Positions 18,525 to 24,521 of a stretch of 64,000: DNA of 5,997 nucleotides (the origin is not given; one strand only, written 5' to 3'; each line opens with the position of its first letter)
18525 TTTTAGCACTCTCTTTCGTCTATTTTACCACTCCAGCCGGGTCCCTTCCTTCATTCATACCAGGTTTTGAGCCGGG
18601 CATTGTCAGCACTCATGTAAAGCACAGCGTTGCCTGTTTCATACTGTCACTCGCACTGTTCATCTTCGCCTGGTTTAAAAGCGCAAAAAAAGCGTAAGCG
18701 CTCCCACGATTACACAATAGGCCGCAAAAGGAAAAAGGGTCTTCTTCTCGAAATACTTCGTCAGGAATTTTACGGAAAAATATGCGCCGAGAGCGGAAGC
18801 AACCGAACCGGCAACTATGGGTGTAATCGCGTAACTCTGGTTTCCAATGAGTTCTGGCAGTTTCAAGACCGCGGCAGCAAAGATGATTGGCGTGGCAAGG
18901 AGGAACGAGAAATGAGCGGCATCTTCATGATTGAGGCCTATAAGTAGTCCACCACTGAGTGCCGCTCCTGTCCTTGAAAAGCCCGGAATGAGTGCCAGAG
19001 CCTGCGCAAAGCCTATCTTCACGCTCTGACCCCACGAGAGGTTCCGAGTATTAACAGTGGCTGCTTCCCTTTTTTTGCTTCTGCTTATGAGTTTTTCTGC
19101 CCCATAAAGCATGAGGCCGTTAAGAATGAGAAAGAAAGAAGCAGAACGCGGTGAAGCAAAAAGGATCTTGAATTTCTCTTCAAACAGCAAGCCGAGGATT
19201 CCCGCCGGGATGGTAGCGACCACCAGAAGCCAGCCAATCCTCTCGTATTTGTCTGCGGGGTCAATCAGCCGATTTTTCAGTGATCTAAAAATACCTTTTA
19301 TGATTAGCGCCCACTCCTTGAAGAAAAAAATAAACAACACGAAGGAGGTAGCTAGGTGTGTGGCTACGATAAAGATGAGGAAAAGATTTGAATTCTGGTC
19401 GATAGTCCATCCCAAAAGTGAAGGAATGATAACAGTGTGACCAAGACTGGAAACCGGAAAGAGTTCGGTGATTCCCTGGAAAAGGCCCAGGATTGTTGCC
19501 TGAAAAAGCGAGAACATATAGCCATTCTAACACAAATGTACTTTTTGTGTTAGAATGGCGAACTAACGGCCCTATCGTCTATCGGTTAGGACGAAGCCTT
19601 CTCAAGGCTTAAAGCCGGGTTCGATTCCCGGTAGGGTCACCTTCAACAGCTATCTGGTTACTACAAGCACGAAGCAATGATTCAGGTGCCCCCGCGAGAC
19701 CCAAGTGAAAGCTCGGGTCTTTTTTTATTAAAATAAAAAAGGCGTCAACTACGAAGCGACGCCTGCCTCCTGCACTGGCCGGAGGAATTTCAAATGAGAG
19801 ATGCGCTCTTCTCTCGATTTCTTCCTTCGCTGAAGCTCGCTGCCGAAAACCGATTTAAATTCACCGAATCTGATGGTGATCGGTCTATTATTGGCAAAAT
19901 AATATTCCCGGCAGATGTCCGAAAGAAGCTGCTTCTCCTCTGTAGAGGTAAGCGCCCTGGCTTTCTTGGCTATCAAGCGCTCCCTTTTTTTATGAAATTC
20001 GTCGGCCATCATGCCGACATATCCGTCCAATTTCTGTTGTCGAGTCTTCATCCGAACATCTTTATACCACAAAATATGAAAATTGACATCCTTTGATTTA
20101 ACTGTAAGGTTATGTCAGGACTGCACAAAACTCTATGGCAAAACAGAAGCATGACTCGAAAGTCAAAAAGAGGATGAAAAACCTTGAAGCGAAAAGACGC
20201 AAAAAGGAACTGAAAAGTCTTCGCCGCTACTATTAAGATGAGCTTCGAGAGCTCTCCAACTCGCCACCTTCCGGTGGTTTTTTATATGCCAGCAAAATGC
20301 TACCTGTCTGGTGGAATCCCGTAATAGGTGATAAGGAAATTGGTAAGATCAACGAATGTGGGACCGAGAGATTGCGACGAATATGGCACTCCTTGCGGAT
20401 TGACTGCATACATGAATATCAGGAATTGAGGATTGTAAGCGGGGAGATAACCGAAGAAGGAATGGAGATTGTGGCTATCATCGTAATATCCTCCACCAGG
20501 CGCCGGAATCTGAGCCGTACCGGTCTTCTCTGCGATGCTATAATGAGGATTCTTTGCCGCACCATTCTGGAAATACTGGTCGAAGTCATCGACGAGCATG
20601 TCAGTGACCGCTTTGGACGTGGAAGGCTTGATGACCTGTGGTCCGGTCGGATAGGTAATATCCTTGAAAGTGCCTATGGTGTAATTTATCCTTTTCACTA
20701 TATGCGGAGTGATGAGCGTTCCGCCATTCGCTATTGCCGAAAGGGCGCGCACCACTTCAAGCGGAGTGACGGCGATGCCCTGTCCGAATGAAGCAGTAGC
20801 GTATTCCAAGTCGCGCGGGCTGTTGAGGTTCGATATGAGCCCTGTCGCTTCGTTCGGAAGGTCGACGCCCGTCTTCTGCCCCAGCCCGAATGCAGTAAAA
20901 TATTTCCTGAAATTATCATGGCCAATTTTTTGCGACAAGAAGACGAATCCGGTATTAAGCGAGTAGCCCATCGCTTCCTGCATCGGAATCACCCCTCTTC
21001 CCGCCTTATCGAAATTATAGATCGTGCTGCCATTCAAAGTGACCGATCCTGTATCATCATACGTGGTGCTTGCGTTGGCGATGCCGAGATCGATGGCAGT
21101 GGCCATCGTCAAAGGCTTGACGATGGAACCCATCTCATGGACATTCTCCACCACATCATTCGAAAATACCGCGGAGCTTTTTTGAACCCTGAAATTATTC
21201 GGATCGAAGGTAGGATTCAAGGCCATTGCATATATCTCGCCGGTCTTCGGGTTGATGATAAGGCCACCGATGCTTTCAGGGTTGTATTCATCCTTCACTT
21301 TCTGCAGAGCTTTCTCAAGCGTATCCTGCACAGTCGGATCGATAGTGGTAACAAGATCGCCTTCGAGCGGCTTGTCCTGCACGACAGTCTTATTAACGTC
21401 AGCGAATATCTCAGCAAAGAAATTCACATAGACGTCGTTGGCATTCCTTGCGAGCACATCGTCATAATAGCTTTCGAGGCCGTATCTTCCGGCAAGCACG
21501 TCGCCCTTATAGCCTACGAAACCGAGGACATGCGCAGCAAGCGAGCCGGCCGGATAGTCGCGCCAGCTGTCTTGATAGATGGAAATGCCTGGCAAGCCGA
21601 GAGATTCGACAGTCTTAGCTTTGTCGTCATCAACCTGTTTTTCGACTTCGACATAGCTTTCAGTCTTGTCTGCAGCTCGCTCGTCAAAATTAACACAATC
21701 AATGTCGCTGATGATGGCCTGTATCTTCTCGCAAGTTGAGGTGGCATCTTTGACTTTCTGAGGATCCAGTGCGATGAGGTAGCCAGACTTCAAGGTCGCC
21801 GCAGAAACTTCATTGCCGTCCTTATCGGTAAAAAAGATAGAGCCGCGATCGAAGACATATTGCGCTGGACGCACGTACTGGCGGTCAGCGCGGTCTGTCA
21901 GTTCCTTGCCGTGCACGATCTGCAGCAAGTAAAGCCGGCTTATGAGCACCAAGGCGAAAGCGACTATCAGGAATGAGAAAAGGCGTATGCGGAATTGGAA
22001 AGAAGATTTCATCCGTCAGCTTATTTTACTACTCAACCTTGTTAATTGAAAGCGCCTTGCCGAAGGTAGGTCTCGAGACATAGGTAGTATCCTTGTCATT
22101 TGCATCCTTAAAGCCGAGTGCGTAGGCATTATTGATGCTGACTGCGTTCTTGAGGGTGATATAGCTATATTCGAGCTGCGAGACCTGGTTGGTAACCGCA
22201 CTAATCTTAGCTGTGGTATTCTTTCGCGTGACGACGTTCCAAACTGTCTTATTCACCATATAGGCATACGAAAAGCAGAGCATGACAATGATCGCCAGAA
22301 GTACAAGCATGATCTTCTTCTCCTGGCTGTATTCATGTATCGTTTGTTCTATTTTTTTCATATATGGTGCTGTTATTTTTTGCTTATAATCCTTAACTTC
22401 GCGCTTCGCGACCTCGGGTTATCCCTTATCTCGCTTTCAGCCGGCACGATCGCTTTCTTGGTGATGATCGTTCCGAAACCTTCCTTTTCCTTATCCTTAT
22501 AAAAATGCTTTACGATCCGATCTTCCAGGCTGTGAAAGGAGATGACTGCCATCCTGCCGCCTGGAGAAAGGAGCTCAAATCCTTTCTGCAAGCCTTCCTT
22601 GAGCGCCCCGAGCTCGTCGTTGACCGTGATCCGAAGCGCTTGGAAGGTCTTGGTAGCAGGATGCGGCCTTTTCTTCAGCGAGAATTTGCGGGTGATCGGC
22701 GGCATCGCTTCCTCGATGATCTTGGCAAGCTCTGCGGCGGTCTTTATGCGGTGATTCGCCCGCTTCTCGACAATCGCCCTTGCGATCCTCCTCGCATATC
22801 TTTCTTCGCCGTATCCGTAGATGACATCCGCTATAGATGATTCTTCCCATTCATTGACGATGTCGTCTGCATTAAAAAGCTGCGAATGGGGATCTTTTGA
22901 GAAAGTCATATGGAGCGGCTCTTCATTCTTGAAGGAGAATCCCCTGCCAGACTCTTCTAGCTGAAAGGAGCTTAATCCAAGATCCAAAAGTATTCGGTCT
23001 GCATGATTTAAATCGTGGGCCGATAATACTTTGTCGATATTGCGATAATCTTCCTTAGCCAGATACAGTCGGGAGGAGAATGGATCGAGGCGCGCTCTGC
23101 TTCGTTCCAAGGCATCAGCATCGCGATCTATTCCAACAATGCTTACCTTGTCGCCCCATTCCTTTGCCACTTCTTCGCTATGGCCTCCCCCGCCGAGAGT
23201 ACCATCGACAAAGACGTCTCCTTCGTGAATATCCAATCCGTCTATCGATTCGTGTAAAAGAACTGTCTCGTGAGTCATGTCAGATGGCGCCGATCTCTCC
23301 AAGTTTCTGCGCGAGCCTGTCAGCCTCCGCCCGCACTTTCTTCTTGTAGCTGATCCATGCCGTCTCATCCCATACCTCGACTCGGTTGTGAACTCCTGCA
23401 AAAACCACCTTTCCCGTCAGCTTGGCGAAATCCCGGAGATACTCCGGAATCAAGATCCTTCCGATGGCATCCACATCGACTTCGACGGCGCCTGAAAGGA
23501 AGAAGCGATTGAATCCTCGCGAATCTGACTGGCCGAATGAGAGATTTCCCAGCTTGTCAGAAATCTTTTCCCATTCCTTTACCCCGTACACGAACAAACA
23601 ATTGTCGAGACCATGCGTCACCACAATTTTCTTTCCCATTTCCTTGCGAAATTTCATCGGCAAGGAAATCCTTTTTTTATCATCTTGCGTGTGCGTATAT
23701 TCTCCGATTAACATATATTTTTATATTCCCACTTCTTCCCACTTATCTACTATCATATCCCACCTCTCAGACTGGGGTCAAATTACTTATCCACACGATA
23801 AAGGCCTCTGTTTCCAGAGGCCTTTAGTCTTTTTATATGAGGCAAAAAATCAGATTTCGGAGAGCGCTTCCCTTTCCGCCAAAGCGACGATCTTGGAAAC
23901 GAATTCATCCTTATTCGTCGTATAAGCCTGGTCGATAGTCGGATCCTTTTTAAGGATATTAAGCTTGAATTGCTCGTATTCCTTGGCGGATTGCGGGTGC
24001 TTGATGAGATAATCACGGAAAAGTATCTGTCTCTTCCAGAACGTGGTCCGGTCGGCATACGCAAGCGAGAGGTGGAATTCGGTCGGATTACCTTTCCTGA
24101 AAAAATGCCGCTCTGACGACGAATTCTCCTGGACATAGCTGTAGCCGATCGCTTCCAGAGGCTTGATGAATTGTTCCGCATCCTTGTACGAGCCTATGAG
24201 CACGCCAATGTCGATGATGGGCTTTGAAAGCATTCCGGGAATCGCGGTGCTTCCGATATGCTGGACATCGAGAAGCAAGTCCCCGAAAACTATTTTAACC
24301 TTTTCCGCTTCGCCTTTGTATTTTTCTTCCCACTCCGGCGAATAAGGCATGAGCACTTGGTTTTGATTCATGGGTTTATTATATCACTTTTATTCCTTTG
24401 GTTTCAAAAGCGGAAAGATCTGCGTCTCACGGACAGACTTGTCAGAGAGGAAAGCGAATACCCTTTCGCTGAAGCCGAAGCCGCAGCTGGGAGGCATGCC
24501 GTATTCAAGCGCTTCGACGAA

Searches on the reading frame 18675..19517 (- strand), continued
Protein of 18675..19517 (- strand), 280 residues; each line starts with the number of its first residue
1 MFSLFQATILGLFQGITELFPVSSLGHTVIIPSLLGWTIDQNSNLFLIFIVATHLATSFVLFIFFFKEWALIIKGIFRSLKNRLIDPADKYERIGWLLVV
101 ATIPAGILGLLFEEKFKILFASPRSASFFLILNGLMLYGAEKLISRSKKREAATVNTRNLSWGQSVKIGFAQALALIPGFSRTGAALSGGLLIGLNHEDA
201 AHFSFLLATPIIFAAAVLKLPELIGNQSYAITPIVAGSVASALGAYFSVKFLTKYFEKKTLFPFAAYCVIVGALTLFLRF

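Call 46: find_encoding_contigs(protein=P0006, flank=3000, max_places=2)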
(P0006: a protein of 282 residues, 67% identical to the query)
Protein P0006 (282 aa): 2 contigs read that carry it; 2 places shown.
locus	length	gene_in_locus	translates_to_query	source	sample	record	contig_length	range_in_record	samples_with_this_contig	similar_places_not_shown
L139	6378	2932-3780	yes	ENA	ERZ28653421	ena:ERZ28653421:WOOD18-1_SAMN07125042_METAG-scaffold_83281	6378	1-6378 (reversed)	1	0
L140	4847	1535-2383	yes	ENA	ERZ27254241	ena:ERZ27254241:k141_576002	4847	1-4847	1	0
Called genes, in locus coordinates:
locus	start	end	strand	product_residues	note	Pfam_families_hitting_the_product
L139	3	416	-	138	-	?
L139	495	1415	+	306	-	-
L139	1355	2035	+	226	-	PF02518:HATPase_c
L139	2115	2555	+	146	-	-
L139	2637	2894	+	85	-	PF13376:OmdA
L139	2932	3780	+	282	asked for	PF02673:BacA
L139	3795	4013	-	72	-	-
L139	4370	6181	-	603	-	PF00578:AhpC-TSA, PF08534:Redoxin, PF13905:Thioredoxin_8, PF17991:Thioredoxin_10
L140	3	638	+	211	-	?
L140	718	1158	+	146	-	-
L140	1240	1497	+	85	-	PF13376:OmdA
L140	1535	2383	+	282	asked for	PF02673:BacA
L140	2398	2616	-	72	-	-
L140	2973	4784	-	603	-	PF00578:AhpC-TSA, PF08534:Redoxin, PF13905:Thioredoxin_8, PF17991:Thioredoxin_10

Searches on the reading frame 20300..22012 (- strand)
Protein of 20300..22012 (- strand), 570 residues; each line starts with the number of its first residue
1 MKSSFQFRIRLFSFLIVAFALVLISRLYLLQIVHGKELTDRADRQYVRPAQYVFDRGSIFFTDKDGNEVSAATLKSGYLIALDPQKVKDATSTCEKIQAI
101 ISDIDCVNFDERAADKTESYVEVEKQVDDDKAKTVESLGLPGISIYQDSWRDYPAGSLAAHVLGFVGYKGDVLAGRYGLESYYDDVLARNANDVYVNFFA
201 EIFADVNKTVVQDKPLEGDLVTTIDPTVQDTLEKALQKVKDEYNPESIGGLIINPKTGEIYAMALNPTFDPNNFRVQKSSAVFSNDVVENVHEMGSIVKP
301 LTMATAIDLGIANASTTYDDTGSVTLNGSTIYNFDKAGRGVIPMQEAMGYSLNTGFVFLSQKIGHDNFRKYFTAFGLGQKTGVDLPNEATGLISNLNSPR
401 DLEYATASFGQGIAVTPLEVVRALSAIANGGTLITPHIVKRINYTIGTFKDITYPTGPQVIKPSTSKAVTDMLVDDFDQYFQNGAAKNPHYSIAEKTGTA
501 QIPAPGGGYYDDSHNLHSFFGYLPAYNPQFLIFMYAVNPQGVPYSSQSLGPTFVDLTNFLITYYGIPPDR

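Call 11: search_protein_families(library=pfam, proteins=[window:20300-22012:-])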
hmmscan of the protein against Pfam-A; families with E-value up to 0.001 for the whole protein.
window:20300-22012:- (570 aa): 3 families
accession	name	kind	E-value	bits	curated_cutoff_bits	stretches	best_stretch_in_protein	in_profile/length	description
PF00905.27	Transpeptidase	-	7e-68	229.5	22.1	1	251-554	4-295/299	Penicillin binding protein transpeptidase domain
PF03717.20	PBP_dimer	-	3.6e-12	47.5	24.4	1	65-188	11-159/180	Penicillin-binding Protein dimerisation domain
PF21922.1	PBP_dimer_2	-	0.00043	20.9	27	0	151-207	25-77/83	Penicillin binding protein A dimerisation domain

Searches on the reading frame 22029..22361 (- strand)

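Call 58: search_protein_families(library=pfam, proteins=[window:22029-22361:-], max_evalue=0.01)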
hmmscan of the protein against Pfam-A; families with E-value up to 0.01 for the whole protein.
window:22029-22361:- (110 aa): 1 family
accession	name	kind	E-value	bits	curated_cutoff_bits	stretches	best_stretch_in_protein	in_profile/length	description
PF09046.15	AvrPtoB-E3_ubiq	-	0.0044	17.7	25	1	48-107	6-59/126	AvrPtoB E3 ubiquitin ligase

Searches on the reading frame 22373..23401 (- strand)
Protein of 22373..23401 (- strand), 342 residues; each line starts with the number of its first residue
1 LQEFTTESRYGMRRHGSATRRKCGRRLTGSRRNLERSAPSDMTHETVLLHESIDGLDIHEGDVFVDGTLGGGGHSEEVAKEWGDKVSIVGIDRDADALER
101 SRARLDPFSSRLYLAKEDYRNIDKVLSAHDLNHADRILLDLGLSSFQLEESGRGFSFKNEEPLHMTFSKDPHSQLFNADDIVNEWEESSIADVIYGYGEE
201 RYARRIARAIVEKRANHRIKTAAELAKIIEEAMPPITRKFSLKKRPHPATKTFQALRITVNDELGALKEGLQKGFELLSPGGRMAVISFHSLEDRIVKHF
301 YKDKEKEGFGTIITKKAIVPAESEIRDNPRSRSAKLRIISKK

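Call 58: search_protein_families(library=pfam, proteins=[window:22373-23401:-], max_evalue=0.01)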
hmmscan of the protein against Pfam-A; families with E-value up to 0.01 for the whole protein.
window:22373-23401:- (342 aa): 3 families
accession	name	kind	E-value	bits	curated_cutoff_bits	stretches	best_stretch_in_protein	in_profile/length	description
PF01795.25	Methyltransf_5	-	3.4e-100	335.9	27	1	42-341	2-308/309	MraW methylase family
PF13847.12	Methyltransf_31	-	1.4e-05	25.3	27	1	59-124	2-68/145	Methyltransferase domain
PF13649.12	Methyltransf_25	-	0.0055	17.8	27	0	69-124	6-60/97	Methyltransferase domain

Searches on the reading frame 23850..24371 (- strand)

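Call 58: search_protein_families(library=pfam, proteins=[window:23850-24371:-], max_evalue=0.01)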
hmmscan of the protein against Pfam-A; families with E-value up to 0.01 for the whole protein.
window:23850-24371:- (173 aa): 1 family
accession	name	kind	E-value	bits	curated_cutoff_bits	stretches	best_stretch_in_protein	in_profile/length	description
PF04229.20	GrpB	-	9.7e-43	146.5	25.5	1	7-162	4-157/159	GrpB protein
